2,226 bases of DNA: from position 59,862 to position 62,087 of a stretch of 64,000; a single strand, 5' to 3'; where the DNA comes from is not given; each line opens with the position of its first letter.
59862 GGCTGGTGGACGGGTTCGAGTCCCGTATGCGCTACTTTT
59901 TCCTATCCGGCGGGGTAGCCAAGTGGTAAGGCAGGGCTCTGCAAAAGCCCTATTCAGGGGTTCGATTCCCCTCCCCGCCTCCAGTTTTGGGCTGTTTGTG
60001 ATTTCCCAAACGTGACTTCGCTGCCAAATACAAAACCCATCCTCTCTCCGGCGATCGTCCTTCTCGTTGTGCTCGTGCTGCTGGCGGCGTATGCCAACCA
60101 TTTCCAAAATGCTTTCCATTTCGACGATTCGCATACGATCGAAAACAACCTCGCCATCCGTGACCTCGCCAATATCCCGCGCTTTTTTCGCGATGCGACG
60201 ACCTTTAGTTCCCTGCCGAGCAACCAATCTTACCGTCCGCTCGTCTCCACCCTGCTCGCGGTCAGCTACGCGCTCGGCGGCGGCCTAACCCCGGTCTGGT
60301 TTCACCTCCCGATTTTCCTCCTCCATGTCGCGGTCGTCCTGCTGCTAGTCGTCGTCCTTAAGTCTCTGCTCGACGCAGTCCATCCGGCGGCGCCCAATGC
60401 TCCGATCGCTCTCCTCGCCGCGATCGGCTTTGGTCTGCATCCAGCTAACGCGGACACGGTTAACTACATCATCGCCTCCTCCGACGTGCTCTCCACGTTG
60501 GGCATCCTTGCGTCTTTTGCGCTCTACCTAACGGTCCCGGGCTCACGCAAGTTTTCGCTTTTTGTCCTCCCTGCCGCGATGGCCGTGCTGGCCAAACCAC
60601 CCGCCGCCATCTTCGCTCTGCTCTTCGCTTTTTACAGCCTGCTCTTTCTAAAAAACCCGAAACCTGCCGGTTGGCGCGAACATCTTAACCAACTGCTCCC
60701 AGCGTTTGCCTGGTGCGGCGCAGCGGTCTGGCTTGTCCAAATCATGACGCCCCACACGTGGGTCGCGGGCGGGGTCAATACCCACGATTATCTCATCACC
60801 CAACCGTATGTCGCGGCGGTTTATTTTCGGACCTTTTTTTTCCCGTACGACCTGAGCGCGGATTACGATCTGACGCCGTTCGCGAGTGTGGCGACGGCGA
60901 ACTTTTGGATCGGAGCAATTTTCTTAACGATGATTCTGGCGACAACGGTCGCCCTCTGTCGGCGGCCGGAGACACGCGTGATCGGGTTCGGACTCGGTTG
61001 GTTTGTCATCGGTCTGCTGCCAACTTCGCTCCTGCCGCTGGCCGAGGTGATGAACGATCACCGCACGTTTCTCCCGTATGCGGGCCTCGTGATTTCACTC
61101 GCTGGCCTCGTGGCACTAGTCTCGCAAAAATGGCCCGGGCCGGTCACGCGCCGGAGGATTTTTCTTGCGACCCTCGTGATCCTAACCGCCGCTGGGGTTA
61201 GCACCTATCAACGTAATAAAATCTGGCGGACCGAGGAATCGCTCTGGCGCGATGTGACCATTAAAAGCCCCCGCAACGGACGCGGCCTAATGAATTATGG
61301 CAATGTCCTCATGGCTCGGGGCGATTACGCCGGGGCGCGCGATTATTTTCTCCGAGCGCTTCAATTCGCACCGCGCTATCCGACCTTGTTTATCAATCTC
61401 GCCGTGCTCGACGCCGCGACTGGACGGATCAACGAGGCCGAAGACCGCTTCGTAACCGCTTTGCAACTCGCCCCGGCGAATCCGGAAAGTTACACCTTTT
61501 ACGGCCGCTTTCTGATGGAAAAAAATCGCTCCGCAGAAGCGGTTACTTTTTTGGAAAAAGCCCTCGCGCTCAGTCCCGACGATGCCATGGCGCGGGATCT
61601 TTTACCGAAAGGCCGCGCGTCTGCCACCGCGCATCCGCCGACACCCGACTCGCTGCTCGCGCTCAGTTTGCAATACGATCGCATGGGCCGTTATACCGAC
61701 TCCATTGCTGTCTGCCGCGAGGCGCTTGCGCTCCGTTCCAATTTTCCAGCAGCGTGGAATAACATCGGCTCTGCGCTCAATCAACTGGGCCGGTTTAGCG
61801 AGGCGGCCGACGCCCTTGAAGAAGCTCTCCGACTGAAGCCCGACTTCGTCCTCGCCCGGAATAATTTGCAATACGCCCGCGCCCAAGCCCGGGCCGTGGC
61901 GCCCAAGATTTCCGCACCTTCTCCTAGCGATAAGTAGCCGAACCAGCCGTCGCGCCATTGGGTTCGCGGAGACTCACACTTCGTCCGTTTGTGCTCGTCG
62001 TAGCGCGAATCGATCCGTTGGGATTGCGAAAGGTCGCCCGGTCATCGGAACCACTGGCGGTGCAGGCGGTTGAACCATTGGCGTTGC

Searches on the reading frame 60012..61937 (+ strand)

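Call 85: search_protein_families(library=pfam, proteins=[window:60012-61937:+], max_evalue=0.001)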
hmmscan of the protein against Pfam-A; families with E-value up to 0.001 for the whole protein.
window:60012-61937:+ (641 aa): 16 families
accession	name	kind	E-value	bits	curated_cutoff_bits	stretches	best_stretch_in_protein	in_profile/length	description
PF07719.23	TPR_2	-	7e-28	94.8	27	2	425-455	3-33/34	Tetratricopeptide repeat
PF13414.12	TPR_11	-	2.3e-24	85.2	26.8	2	586-619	1-34/42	TPR repeat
PF13181.12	TPR_8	-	8.5e-22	75.9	25.7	2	581-611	3-33/34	Tetratricopeptide repeat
PF00515.34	TPR_1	-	1.4e-21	75.7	27.8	1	580-612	2-34/34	Tetratricopeptide repeat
PF13432.12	TPR_16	-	2.7e-19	69.7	32.7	3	550-611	2-63/65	Tetratricopeptide repeat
PF14559.12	TPR_19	-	1e-18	67.9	25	3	475-531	9-65/68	Tetratricopeptide repeat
PF13428.12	TPR_14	-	1.2e-18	66.1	23.5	2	579-621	1-41/44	Tetratricopeptide repeat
PF13424.12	TPR_12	-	2.5e-15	56.9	30.1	2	426-488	6-76/77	Tetratricopeptide repeat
PF13431.12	TPR_17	-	8.1e-14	51.1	24.4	0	568-598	2-32/34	Tetratricopeptide repeat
PF13176.12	TPR_7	-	4.6e-12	45.5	27.9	0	581-611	1-31/36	Tetratricopeptide repeat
PF23914.1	TPR_CcmH_CycH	-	2e-11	44.4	42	0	482-526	41-85/158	Cytochrome c-type biogenesis protein H TPR domain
PF13374.12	TPR_10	-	2.3e-11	43.8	27.5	0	583-608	6-31/42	Tetratricopeptide repeat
PF13371.12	TPR_9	-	1.5e-09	38.2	35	1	562-615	12-61/73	Tetratricopeptide repeat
PF12895.13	ANAPC3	-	1e-05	26.1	27.2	1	509-605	7-82/82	Anaphase-promoting complex, cyclosome, subunit 3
PF07721.20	TPR_4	-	2.8e-05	24.8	27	0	424-444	2-22/26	Tetratricopeptide repeat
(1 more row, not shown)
